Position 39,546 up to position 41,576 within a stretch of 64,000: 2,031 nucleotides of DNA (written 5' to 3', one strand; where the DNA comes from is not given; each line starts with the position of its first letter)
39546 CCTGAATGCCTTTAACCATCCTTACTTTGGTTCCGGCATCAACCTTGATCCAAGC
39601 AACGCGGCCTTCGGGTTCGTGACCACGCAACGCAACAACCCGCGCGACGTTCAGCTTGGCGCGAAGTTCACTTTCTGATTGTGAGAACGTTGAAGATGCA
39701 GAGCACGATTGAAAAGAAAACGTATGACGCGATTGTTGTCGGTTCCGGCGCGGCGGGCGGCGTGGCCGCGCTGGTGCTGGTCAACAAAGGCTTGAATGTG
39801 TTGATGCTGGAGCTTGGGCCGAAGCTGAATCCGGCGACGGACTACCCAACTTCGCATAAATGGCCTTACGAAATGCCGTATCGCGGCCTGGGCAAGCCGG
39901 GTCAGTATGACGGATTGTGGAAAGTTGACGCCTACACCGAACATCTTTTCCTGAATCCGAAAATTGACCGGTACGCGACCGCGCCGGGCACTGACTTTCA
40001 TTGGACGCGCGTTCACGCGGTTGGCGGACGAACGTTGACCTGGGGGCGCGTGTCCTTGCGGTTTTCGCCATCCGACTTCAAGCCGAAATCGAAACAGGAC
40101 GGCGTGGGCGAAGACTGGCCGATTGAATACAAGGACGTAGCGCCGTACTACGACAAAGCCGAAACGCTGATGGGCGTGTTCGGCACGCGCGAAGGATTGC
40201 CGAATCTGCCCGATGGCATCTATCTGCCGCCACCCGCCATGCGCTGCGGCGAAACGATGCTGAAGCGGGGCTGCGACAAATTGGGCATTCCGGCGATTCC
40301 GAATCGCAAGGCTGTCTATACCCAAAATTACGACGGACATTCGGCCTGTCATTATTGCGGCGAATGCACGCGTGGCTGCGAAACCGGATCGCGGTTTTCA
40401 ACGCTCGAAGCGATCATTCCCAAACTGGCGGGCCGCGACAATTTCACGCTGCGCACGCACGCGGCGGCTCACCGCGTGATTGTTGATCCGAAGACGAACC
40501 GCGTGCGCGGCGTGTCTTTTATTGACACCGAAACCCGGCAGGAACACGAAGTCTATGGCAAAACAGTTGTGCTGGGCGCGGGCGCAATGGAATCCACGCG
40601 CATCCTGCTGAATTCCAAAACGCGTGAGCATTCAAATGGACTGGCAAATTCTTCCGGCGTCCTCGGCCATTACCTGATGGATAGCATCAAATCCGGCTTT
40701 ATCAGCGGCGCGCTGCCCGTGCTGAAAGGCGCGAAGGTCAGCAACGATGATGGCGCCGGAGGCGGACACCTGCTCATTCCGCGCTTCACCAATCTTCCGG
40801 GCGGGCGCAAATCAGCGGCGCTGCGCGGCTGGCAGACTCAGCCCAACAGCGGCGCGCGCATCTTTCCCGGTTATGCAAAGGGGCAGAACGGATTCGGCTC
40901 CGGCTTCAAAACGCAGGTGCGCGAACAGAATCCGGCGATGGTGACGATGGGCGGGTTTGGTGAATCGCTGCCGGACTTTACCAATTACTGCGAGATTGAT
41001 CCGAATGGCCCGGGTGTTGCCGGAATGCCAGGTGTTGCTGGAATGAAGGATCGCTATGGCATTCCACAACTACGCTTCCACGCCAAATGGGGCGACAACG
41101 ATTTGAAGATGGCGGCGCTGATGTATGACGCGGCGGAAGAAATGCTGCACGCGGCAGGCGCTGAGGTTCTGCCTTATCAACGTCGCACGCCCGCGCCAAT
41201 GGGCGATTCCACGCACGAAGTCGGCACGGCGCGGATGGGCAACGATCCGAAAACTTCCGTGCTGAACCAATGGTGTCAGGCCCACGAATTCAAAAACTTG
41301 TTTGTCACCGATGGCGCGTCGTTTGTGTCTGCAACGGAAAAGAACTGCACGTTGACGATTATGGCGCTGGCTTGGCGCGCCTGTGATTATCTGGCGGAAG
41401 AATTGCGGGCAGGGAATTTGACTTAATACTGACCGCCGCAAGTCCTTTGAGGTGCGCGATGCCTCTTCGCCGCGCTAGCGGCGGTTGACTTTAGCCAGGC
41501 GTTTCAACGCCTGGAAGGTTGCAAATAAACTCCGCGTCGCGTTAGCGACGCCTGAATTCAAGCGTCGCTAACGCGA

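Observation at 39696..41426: Candidate oxidative (3-keto-glycoside) degradation module: GMC oxidoreductase + two DUF1080 proteins + signal-peptide TIM-barrel 'sugar phosphate isomerase'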

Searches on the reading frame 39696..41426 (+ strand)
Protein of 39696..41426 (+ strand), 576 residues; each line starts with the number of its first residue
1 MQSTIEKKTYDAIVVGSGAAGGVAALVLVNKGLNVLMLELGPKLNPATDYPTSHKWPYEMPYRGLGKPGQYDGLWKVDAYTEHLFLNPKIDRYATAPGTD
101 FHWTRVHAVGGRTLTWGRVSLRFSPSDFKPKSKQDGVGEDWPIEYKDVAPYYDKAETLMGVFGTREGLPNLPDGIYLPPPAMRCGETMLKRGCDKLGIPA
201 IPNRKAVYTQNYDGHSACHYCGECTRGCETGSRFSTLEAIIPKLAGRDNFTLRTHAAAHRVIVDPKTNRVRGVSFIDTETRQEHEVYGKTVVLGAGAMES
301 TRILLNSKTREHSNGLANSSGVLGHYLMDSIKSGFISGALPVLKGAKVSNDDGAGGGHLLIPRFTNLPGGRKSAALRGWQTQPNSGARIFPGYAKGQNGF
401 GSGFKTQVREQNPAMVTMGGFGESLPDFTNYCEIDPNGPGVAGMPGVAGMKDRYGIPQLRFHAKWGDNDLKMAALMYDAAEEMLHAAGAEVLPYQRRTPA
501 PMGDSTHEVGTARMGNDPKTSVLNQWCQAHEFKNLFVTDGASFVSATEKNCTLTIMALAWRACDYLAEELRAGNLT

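Call 7: search_protein_families(library=pfam, proteins=[window:39696-41426:+], max_evalue=0.001)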
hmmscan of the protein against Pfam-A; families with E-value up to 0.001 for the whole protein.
window:39696-41426:+ (576 aa): 4 families
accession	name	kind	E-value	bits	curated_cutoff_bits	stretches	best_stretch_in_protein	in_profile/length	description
PF05199.19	GMC_oxred_C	-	5.5e-22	79.3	24.6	1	451-559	12-139/139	GMC oxidoreductase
PF00732.25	GMC_oxred_N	-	1.3e-21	77.9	23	1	10-310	1-203/218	GMC oxidoreductase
PF00890.30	FAD_binding_2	-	1.8e-07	31.2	20.4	1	11-49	1-39/414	FAD binding domain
PF07992.20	Pyr_redox_2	-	0.00069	19.6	26.1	0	10-42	1-33/291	Pyridine nucleotide-disulphide oxidoreductase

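Call 10: search_solved_structures(query=window:39696-41426:+, max_evalue=0.001, show_alignments=2)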
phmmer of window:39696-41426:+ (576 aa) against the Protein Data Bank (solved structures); distinct sequences matched with E-value up to 0.001: 43.
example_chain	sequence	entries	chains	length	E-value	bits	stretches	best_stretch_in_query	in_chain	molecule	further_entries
7w2j_A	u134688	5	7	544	7.1e-44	153.7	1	9-573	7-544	Fructose dehydrogenase large subunit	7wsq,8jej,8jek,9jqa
8k6k_A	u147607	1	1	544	7.5e-44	153.6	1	9-573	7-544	Fructose dehydrogenase (N1146A) large subunit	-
8xcm_A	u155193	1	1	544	8.9e-44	153.4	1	9-573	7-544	Fructose dehydrogenase large subunit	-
8k6j_A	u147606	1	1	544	4.8e-43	151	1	9-573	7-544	Fructose dehydrogenase (H1147A) large subunit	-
8xcn_A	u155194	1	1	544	8.8e-43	150.1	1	9-573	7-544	Fructose dehydrogenase large subunit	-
6a2u_B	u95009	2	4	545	2e-42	148.9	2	8-334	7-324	Glucose dehydrogenase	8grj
8hdd_A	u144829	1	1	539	3.8e-42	148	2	8-334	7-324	Glucose dehydrogenase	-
8qve_A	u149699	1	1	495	2.1e-12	49.8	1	455-568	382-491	Pyranose oxidase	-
9fl2_A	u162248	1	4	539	4.6e-12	48.6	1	452-566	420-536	pyranose oxidase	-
7dve_A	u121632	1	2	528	1.3e-10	43.9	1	452-572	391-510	6'''-hydroxyparomomycin C oxidase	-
7qf8_A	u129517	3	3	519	3.4e-10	42.5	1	451-572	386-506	GMC oxidoreductase family protein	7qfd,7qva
8b7s_A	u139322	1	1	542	9.1e-08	34.5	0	219-307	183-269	Chloramphenicol-inactivating oxidoreductase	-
3k4c_A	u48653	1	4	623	1.1e-07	34.1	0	492-569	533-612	Pyranose 2-oxidase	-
3fdy_A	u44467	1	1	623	1.4e-07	33.9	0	491-569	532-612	Pyranose oxidase (Pyranose 2-oxidase)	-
4moi_A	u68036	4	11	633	1.8e-07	33.5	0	491-569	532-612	Pyranose 2-oxidase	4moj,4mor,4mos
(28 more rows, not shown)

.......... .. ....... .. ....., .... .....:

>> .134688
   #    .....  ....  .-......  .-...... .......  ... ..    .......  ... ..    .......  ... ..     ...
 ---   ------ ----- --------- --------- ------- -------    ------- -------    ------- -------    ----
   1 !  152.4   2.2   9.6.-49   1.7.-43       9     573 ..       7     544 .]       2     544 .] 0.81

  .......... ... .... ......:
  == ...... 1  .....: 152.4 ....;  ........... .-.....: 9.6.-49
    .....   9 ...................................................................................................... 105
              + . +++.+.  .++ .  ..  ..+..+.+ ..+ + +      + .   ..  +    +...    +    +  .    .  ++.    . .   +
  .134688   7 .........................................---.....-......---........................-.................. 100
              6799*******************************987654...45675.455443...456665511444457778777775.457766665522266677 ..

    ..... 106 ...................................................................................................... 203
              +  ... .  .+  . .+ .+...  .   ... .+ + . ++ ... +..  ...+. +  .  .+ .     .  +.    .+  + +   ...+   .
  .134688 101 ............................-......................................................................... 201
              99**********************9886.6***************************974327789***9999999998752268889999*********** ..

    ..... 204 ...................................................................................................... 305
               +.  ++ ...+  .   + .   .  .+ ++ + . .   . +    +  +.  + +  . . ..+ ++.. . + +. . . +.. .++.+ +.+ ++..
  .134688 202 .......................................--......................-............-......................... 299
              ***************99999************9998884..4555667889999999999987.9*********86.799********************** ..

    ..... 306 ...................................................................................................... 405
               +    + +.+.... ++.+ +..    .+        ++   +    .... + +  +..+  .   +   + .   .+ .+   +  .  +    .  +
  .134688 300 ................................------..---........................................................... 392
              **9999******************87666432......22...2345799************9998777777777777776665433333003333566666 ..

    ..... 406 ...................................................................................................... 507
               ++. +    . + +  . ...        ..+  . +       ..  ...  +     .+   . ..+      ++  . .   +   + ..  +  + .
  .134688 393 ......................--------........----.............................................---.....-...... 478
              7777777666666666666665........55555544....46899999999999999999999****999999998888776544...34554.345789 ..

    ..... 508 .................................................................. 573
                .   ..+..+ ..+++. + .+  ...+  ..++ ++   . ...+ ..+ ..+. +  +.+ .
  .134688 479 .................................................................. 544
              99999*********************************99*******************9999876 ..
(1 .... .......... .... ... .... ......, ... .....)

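Call 11: search_protein_families(library=ncbifam, proteins=[window:39696-41426:+], max_evalue=0.001)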
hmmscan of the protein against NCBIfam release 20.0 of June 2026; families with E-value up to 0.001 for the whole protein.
window:39696-41426:+ (576 aa): 19 families
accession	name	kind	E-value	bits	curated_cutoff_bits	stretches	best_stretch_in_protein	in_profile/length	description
NF002550.0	PRK02106.1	subfamily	2.2e-24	85.9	605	2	222-307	188-270/563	choline dehydrogenase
TIGR02462.1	pyranose_ox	equivalog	7.1e-23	81.3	544.9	2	450-570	428-547/548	pyranose oxidase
TIGR03970.1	mycofact_MftG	equivalog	1.7e-18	66.8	387.45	2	11-309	2-265/487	mycofactocin dehydrogenase MftG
TIGR01810.1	betA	equivalog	1.9e-16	59.8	732.1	1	11-308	1-264/532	choline dehydrogenase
NF058674.1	CholsOxChoxAB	equivalog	7e-14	51.2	850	2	505-567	471-533/535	cholesterol oxidase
TIGR04542.1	GMC_mycofac_2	equivalog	1.1e-10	41.2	400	1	230-312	166-240/425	mycofactocin system GMC family oxidoreductase MftG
NF053717.1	VnlPnlRedVprA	equivalog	2.2e-09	36.7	600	1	6-50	3-47/481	vinyl phenol reductase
NF006130.0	PRK08274.1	equivalog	2.2e-06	26.8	369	0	7-43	3-39/467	FAD-dependent tricarballylate dehydrogenase TcuA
NF004789.0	PRK06134.1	subfamily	5.8e-06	25.1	747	1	5-56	8-59/581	FAD-dependent oxidoreductase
NF041080.1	DGGGPL_reductase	equivalog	9e-06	24.8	580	0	9-40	1-32/447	digeranylgeranylglycerophospholipid reductase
TIGR02032.1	GG-red-SF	subfamily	1.8e-05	24.6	158.8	1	10-39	1-30/297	geranylgeranyl reductase family protein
NF007450.0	PRK10015.1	subfamily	1.8e-05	23.7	466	1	8-41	4-37/429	FAD-dependent oxidoreductase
NF005882.1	PRK07843.1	equivalog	3.8e-05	22.3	788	1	9-42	1-34/547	3-oxosteroid 1-dehydrogenase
NF007542.0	PRK10157.1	subfamily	3.9e-05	22.5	610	1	8-41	4-37/428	FAD-dependent oxidoreductase FixC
TIGR03140.1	AhpF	equivalog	0.00012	20.8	502.9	0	4-38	207-241/515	alkyl hydroperoxide reductase subunit F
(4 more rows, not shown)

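Call 17: find_related_loci(query=window:39696-41426:+, collection=genome_contigs, flank=10000)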
Query window:39696-41426:+ (576 aa) in genome_contigs; peptide patterns used: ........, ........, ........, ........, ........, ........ (x = any residue, [..] = any of these).
60 stretches matched a pattern; 42 encode a relative of the query (tblastn E <= 1e-3); 40 distinct loci.
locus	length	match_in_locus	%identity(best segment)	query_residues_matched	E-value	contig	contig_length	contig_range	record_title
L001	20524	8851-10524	78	7-575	0e+0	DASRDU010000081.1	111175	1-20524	MAG TPA_asm: Blastocatellia bacterium isolate SMAG_U9988 k141_224332, whole genome shotgun sequence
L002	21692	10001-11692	74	1-575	0e+0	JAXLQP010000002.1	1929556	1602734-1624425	MAG: Blastocatellia bacterium isolate STL-ACI6 C1.198.fa-2, whole genome shotgun sequence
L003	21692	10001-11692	74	1-575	0e+0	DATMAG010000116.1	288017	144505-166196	MAG TPA_asm: Blastocatellia bacterium isolate SMAG_U13319 k141_230405, whole genome shotgun sequence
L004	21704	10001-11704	74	2-576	0e+0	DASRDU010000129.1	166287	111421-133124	MAG TPA_asm: Blastocatellia bacterium isolate SMAG_U9988 k141_1076763, whole genome shotgun sequence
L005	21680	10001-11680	73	6-575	0e+0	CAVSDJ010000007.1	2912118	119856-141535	MAG: Blastocatellia bacterium isolate MFD01916.bin.3.112 genome assembly, contig: contig_4703, whole genome shotgun sequ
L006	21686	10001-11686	71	3-575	0e+0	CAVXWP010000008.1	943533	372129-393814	MAG: Blastocatellia bacterium isolate MFD04944.bin.1.11 genome assembly, contig: contig_38395, whole genome shotgun sequ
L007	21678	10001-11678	75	6-575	0e+0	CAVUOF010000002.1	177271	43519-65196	MAG: uncultured Acidobacteriota bacterium isolate MFD03975.bin.2.194 genome assembly, contig: contig_120833, whole genom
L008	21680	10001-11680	72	6-575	0e+0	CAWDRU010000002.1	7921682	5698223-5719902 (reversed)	MAG: Blastocatellia bacterium isolate MFD04935.bin.1.50 genome assembly, contig: contig_540, whole genome shotgun sequen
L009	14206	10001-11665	73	10-575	0e+0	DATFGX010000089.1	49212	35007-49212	MAG TPA_asm: Blastocatellia bacterium isolate SMAG_U8674 k141_991174, whole genome shotgun sequence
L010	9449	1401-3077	72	6-575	0e+0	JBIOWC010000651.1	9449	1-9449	MAG: Blastocatellia bacterium isolate MAG092 k127_3763230, whole genome shotgun sequence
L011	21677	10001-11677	72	6-575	0e+0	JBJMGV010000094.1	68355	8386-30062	MAG: Blastocatellia bacterium isolate H3_16_all_fractions_metab_conc_90_60_0 k255_6272243, whole genome shotgun sequence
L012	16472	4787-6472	70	6-575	0e+0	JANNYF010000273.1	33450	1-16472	MAG: Blastocatellia bacterium isolate VAR_34_concoct_43 VAR_34_k141_2210849, whole genome shotgun sequence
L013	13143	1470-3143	70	5-572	0e+0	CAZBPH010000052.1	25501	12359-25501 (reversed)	MAG TPA_asm: uncultured Heliobacteriaceae bacterium isolate binchicken_co245_98 genome assembly, contig: NODE_1783_lengt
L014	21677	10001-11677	68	6-575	0e+0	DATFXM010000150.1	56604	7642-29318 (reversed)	MAG TPA_asm: Blastocatellia bacterium isolate SMAG_U9517 k141_7045184, whole genome shotgun sequence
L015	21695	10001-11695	68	2-576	0e+0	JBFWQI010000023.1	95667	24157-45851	MAG: Blastocatellales bacterium isolate CA_2019_TPBF_18 NODE_1981_length_95667_cov_9.815156_TPBF, whole genome shotgun s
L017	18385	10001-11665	72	10-575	0e+0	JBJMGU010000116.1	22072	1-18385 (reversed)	MAG: Blastocatellia bacterium isolate H2_16_all_fractions_metab_conc_16_60_11 k255_4256178, whole genome shotgun sequenc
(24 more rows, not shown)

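Call 33: find_encoding_contigs(protein=window:39696-41426:+, flank=10000, max_places=6)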
Protein window:39696-41426:+ (576 aa): 1 contig read that carries it; 1 place shown.
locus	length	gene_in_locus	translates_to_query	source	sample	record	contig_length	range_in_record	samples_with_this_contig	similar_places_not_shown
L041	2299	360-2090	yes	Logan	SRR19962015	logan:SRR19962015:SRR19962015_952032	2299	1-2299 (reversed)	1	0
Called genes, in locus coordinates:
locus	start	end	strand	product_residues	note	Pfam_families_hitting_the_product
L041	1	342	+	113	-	?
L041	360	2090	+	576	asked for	-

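Call 42: search_dna_similar(query=window:39696-41426:+, collection=plasmids, mode=protein, max_rows=25, max_evalue=1e-20)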
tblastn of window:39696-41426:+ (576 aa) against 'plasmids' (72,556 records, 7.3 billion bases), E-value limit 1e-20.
Records with a match: 331; places in all: 370; records where one place covers at least 80% of the query: 216.
Best place of each record, by identity: <60% 331.
By first word of the organism name: Rhizobium 106; Paracoccus 19; Pantoea 17; Sinorhizobium 16; Azospirillum 12; Novosphingobium 10; Deinococcus 9; Shinella 9; Caballeronia 8; Burkholderia 7; and 70 more.
By predicted mobility (MOB-suite, as given by PLSDB): non-mobilizable 238; conjugative 70; mobilizable 23.
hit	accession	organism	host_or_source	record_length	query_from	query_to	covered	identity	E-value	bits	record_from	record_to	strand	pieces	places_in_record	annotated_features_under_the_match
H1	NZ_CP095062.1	Hymenobacter volaticus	single cell,air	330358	4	575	99%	37.7%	3e-87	303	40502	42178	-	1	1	GMC family oxidoreductase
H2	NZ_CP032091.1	Pseudoalteromonas donghaensis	cell culture,seawater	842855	39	575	93%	39.5%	6e-102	345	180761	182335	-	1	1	GMC family oxidoreductase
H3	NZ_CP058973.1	Pseudoalteromonas sp. JSTW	cell culture,marine sediment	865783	39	575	93%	39.3%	3e-101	343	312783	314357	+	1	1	GMC family oxidoreductase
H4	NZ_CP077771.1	Pseudoalteromonas shioyasakiensis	Haliotis discus hannai,plate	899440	39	575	93%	39.2%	4e-101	343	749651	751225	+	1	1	GMC family oxidoreductase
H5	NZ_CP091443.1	Pseudoalteromonas sp. CF6-2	sediment,South Sea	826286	39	575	93%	39.0%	2e-100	341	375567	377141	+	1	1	GMC family oxidoreductase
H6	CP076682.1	Pseudoalteromonas shioyasakiensis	isolated microorganism,Ocean water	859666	39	575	93%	39.0%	2e-100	341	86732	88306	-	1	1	GMC family oxidoreductase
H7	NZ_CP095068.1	Hymenobacter volaticus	single cell,air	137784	39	571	93%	38.3%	2e-108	364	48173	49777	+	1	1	GMC family oxidoreductase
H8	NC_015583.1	Novosphingobium sp. PP1Y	-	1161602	39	575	93%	37.0%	2e-95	327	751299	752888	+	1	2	none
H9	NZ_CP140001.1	Novosphingobium capsulatum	-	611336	39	575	93%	37.0%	7e-89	308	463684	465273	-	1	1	GMC family oxidoreductase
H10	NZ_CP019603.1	Croceicoccus marinus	-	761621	39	573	93%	36.8%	1e-90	313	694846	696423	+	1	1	GMC family oxidoreductase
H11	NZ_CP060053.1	Croceicoccus marinus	prokaryote,marine sediment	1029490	39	573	93%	36.8%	1e-90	313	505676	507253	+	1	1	none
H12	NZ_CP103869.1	Novosphingobium humi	pure culture,soil biofilm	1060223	39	575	93%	36.7%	9e-88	304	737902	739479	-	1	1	none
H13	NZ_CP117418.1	Novosphingobium humi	Single cell,Soil from military shooting ...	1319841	39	575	93%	36.5%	1e-86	301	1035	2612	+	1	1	none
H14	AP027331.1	Sphingobium sp. TomTYG65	-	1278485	39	575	93%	36.4%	1e-87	304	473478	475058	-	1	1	GMC family oxidoreductase | MFS transporter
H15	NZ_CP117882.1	Novosphingobium sp. KACC 22771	Single cell,soil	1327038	39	575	93%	36.2%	2e-87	303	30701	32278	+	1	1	none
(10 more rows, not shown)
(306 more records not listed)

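Call 44: get_annotated_region(hit=H7, flank=7000)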
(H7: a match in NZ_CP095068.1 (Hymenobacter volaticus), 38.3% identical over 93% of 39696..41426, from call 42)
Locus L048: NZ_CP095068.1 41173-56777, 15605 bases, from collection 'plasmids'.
description: Hymenobacter volaticus strain 5420 S-77 plasmid unnamed7, complete sequence
organism: Hymenobacter volaticus (NCBI taxid 2932254)
taxonomy: Bacteria; Bacteroidota; Cytophagia; Cytophagales; Hymenobacteraceae; Hymenobacter; Hymenobacter volaticus
host: -; source: single cell,air; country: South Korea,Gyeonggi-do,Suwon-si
typing (MOB-suite, as given by PLSDB): non-mobilizable
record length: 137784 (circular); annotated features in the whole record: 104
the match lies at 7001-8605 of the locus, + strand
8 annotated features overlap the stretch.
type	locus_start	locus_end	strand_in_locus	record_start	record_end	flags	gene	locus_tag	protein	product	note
CDS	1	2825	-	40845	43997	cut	-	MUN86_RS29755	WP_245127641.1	TonB-dependent receptor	-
CDS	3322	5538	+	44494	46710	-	-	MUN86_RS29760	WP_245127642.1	GH92 family glycosyl hydrolase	-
CDS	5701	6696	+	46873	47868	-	-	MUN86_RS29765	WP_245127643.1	substrate-binding domain-containing protein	-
CDS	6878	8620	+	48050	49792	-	-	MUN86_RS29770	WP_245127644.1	GMC family oxidoreductase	-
CDS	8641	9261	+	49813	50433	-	-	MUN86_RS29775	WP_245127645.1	gluconate 2-dehydrogenase subunit 3 family protein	-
CDS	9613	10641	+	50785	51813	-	-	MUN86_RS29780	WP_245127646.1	LacI family DNA-binding transcriptional regulator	GO:0006351 - DNA-templated transcription [Evidence IEA]; GO:0045892 - negative regulation of DNA-templated ...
CDS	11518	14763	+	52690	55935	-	-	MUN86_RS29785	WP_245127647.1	TonB-dependent receptor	-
CDS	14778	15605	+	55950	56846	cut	-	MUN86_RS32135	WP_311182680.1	RagB/SusD family nutrient uptake outer membrane protein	-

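Call 45: get_annotated_region(hit=H2, flank=7000)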
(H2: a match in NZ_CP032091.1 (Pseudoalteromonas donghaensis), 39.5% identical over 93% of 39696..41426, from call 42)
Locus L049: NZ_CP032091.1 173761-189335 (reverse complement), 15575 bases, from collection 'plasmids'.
description: Pseudoalteromonas donghaensis strain HJ51 plasmid unnamed1, complete sequence
organism: Pseudoalteromonas donghaensis (NCBI taxid 621376)
taxonomy: Bacteria; Pseudomonadota; Gammaproteobacteria; Alteromonadales; Pseudoalteromonadaceae; Pseudoalteromonas; Pseudoalteromonas donghaensis
host: -; source: cell culture,seawater; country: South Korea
typing (MOB-suite, as given by PLSDB): non-mobilizable
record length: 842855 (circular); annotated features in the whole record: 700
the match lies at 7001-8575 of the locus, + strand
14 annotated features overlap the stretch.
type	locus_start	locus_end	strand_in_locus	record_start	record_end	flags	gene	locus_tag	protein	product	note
CDS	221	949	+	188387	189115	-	-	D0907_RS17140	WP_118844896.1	copper homeostasis protein CutC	GO:0055070 - copper ion homeostasis [Evidence IEA]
CDS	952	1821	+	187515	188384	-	-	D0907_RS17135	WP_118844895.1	BadF/BadG/BcrA/BcrD ATPase family protein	-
CDS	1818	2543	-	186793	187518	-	-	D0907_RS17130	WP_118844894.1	AraC family transcriptional regulator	-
CDS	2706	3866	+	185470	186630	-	-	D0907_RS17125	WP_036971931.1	Gfo/Idh/MocA family oxidoreductase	-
CDS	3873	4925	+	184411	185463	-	-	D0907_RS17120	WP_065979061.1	sugar phosphate isomerase/epimerase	-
CDS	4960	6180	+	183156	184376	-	-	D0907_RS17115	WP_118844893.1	MFS transporter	GO:0055085 - transmembrane transport [Evidence IEA]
CDS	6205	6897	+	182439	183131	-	-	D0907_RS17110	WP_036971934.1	DUF1080 domain-containing protein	-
CDS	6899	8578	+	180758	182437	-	-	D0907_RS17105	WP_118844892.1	GMC family oxidoreductase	-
CDS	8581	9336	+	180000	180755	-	-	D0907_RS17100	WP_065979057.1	gluconate 2-dehydrogenase subunit 3 family protein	-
CDS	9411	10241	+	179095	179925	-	-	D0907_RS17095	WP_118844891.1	sugar phosphate isomerase/epimerase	-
CDS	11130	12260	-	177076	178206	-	rnd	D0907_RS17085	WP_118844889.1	ribonuclease D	GO:0006396 - RNA processing [Evidence IEA]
CDS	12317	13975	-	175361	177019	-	fadD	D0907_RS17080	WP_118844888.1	long-chain-fatty-acid--CoA ligase FadD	-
CDS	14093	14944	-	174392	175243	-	-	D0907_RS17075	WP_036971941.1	alpha/beta hydrolase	-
CDS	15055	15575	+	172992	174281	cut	-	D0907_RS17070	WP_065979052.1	alkaline phosphatase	-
